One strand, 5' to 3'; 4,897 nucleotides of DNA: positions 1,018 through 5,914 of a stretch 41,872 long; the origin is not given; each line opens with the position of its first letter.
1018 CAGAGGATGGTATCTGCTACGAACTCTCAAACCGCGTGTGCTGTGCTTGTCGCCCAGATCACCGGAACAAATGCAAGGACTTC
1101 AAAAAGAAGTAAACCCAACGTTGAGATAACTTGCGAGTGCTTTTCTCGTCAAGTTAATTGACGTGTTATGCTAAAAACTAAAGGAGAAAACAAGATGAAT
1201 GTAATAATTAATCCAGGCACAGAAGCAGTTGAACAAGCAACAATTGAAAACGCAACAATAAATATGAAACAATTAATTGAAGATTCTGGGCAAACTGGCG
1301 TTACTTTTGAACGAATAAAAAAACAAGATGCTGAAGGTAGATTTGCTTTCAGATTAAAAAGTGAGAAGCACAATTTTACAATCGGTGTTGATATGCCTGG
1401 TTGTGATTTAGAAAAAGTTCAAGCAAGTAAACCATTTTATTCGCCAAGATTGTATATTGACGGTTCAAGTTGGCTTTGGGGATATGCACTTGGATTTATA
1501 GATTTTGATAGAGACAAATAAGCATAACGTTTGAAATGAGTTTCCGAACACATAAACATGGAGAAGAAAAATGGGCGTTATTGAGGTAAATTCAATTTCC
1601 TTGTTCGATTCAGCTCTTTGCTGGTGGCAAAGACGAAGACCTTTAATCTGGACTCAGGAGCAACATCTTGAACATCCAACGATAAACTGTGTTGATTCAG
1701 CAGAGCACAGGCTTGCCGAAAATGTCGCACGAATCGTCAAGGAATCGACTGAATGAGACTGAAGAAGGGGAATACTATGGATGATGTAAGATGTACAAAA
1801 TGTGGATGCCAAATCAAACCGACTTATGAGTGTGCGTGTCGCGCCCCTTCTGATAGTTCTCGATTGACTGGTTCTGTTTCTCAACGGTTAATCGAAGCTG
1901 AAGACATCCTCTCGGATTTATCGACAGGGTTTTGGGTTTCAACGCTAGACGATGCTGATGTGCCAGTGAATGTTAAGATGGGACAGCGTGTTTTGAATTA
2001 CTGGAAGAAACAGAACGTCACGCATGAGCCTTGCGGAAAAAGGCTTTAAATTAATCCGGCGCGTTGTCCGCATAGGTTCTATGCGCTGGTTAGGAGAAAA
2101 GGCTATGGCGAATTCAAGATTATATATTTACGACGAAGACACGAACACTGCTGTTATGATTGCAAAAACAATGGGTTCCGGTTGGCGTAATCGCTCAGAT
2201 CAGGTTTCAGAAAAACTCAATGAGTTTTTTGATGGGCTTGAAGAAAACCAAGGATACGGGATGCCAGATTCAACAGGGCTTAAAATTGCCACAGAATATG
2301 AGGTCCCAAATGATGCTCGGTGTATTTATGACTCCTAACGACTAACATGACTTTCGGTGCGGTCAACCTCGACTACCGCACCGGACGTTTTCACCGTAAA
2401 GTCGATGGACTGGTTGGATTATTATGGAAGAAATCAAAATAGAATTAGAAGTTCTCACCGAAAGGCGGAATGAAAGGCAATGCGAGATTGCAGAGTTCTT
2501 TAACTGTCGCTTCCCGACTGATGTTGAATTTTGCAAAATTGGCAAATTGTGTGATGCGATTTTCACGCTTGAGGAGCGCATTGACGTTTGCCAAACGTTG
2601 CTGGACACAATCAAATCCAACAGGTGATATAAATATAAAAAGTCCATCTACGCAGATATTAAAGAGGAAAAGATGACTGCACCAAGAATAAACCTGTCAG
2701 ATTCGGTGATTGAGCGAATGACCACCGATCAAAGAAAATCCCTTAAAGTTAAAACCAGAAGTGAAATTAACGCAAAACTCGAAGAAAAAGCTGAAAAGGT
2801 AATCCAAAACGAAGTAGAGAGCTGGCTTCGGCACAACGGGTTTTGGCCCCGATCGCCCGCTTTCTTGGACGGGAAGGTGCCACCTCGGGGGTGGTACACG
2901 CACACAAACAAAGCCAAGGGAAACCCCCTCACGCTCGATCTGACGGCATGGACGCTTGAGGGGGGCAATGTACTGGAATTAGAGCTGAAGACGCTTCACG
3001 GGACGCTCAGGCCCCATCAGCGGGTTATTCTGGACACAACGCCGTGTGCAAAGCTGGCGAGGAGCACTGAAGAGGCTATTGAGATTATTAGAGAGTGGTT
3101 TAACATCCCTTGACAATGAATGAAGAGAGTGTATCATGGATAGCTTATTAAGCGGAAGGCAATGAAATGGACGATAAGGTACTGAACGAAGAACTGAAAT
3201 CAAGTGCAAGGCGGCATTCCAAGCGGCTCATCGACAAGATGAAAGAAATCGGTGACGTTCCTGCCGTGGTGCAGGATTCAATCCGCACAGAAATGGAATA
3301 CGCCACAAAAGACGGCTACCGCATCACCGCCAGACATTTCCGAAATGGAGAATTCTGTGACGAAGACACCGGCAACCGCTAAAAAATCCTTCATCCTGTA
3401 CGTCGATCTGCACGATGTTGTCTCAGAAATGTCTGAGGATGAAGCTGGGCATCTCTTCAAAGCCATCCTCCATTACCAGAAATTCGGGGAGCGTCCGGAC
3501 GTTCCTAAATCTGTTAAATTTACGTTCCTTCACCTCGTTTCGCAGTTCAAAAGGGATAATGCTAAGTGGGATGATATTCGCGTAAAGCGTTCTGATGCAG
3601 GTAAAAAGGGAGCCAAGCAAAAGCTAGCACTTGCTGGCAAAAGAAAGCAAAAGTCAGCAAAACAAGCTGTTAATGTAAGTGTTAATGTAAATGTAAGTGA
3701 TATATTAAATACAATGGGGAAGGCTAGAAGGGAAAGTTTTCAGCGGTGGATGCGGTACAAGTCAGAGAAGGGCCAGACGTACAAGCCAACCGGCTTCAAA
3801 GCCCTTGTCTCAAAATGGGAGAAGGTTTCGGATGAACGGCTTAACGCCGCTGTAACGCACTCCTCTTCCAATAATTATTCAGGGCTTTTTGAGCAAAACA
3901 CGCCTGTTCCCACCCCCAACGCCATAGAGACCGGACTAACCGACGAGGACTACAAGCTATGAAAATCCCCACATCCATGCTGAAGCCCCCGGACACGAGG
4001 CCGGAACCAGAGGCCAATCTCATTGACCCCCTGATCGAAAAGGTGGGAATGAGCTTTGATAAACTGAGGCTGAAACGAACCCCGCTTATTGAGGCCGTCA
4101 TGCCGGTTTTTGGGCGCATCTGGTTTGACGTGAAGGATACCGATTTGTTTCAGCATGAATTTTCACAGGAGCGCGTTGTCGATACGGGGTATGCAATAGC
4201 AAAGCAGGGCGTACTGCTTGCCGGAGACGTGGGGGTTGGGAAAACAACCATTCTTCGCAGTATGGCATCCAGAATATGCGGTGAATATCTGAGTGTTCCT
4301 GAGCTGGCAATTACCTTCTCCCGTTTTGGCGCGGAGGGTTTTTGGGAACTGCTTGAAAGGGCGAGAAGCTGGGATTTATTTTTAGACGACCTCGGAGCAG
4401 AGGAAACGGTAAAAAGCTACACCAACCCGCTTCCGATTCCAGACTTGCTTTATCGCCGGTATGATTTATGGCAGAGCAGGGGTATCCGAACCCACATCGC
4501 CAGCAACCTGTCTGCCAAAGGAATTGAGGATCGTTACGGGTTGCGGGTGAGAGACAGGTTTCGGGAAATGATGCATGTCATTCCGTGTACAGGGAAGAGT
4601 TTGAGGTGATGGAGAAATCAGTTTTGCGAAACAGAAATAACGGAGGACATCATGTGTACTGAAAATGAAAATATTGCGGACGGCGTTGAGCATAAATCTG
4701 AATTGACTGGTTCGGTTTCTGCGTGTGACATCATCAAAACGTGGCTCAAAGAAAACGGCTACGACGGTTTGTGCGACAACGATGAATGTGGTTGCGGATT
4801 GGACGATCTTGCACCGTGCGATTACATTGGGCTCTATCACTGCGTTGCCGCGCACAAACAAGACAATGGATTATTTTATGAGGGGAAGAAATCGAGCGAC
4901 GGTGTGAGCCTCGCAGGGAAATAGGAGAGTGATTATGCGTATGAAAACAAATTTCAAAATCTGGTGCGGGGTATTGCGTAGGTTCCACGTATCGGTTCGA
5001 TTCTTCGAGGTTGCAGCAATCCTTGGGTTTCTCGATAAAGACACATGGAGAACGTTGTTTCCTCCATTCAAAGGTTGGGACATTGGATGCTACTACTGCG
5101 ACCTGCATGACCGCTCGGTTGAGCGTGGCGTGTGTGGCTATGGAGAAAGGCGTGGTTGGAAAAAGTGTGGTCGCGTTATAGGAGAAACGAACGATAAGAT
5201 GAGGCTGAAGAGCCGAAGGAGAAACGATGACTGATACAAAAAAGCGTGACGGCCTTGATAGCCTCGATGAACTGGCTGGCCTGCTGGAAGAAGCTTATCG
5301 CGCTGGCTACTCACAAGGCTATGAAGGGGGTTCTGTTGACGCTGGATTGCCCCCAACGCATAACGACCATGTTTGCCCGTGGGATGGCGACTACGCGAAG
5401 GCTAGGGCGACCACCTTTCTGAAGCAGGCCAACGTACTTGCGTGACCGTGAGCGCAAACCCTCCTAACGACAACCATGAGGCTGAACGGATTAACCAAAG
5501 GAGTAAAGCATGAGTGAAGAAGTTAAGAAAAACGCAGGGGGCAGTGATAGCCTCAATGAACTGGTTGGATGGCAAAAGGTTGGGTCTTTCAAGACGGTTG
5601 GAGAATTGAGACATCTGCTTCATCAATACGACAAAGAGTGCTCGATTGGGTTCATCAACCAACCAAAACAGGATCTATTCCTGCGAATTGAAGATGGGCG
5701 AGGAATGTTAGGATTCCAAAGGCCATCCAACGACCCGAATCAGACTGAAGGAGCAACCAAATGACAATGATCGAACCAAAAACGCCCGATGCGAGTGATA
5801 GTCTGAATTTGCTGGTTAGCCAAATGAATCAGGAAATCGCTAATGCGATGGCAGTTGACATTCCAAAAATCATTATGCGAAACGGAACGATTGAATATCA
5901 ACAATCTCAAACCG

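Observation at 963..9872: Frame-independent, orientation-locked box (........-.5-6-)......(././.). at about 16-18 early gene starts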

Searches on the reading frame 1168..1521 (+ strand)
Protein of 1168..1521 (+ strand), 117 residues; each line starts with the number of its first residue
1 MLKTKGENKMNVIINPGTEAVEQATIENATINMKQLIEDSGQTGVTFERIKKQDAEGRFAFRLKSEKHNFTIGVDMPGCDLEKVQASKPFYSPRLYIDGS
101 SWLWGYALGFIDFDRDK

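Call 12: search_protein_families(library=phrogs, proteins=[window:1168-1521:+])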
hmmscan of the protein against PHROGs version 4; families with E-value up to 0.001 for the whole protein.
window:1168-1521:+ (117 aa): 0 families

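Call 49: search_protein_families(library=pfam, max_evalue=0.01, proteins=[window:1195-1521:+])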
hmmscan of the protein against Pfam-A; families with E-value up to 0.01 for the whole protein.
window:1195-1521:+ (108 aa): 0 families

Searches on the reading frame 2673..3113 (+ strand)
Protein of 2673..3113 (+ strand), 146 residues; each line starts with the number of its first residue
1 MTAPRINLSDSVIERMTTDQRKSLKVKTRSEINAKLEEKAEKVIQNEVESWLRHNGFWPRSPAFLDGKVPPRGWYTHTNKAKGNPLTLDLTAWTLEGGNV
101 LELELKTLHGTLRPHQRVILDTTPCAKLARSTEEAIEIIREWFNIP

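Call 12: search_protein_families(library=phrogs, proteins=[window:2673-3113:+])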
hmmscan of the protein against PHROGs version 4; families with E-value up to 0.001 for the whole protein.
window:2673-3113:+ (146 aa): 1 family
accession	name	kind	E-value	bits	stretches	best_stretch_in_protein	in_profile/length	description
phrog_5702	-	DNA, RNA and nucleotide metabolism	8.3e-06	26.7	1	89-141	9-65/70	Holliday junction resolvase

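Call 49: search_protein_families(library=pfam, max_evalue=0.01, proteins=[window:2673-3113:+])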
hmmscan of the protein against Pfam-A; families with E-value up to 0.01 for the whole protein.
window:2673-3113:+ (146 aa): 0 families

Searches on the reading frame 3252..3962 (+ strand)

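Call 12: search_protein_families(library=phrogs, proteins=[window:3252-3962:+])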
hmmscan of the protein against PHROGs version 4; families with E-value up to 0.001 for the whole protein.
window:3252-3962:+ (236 aa): 4 families
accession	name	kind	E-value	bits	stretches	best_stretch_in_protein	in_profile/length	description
phrog_19415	-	unknown function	1.1e-14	55.9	1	41-145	2-101/224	-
phrog_16304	-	unknown function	6.2e-13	50.2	1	43-132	3-92/244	-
phrog_15768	-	unknown function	3e-07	31.6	1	44-140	2-90/228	-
phrog_6451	-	DNA, RNA and nucleotide metabolism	0.00014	22.7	0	161-215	183-236/272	primosomal protein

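Call 49: search_protein_families(library=pfam, max_evalue=0.01, proteins=[window:3357-3962:+])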
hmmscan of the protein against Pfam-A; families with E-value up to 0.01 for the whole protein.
window:3357-3962:+ (201 aa): 1 family
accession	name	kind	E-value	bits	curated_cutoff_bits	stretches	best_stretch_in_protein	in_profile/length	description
PF19808.4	DUF6291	-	1.5e-18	67.2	27.2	1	11-89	1-79/79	Family of unknown function (DUF6291)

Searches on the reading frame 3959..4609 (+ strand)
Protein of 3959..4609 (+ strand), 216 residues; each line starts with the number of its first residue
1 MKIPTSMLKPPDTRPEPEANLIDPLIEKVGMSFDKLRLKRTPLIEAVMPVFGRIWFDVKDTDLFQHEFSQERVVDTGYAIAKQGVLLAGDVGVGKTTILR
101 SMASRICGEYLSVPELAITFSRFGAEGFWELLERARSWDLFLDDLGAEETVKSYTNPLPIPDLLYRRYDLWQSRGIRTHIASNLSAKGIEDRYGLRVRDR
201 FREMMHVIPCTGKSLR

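Call 12: search_protein_families(library=phrogs, proteins=[window:3959-4609:+])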
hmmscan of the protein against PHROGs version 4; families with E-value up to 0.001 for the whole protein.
window:3959-4609:+ (216 aa): 4 families
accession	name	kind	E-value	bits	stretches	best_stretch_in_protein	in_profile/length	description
phrog_50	-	DNA, RNA and nucleotide metabolism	2.5e-11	44.3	1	81-216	368-510/570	DnaC-like helicase loader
phrog_3277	-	DNA, RNA and nucleotide metabolism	1.1e-10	42.6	1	82-216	10-153/168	DnaC-like helicase loader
phrog_14628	-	unknown function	9.8e-09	36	1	122-206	94-182/346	-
phrog_26922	-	DNA, RNA and nucleotide metabolism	0.00035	22.1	0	140-208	15-77/92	DnaC-like helicase loader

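Call 15: find_related_loci(query=window:3959-4609:+, collection=viral_contigs, flank=10000)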
Query window:3959-4609:+ (216 aa) in viral_contigs; peptide patterns used: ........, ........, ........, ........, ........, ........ (x = any residue, [..] = any of these).
1 stretches matched a pattern, but none encodes a relative of the query by tblastn (E <= 1e-3).

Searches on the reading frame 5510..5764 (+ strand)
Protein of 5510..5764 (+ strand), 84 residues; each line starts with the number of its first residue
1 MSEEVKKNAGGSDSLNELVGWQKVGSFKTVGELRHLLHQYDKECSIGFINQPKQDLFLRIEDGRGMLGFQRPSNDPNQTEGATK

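Call 91: find_encoding_contigs(protein=window:5510-5764:+, flank=6000, max_places=6)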
Protein window:5510-5764:+ (84 aa): 2 contigs read that carry it; 1 place shown.
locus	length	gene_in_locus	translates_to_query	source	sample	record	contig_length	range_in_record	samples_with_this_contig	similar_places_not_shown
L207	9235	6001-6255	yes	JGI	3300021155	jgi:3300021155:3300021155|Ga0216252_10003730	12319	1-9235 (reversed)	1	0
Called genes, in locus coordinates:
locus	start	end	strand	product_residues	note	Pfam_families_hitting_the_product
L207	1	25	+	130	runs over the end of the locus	PF09643:YopX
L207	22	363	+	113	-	-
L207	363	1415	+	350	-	-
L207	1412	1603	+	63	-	-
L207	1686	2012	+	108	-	-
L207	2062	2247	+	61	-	-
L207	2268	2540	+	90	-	-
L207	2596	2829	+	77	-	-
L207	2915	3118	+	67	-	-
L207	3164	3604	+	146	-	-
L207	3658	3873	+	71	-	-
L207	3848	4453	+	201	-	PF19808:DUF6291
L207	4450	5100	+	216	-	-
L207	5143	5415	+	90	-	-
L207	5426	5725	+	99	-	-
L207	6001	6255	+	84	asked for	-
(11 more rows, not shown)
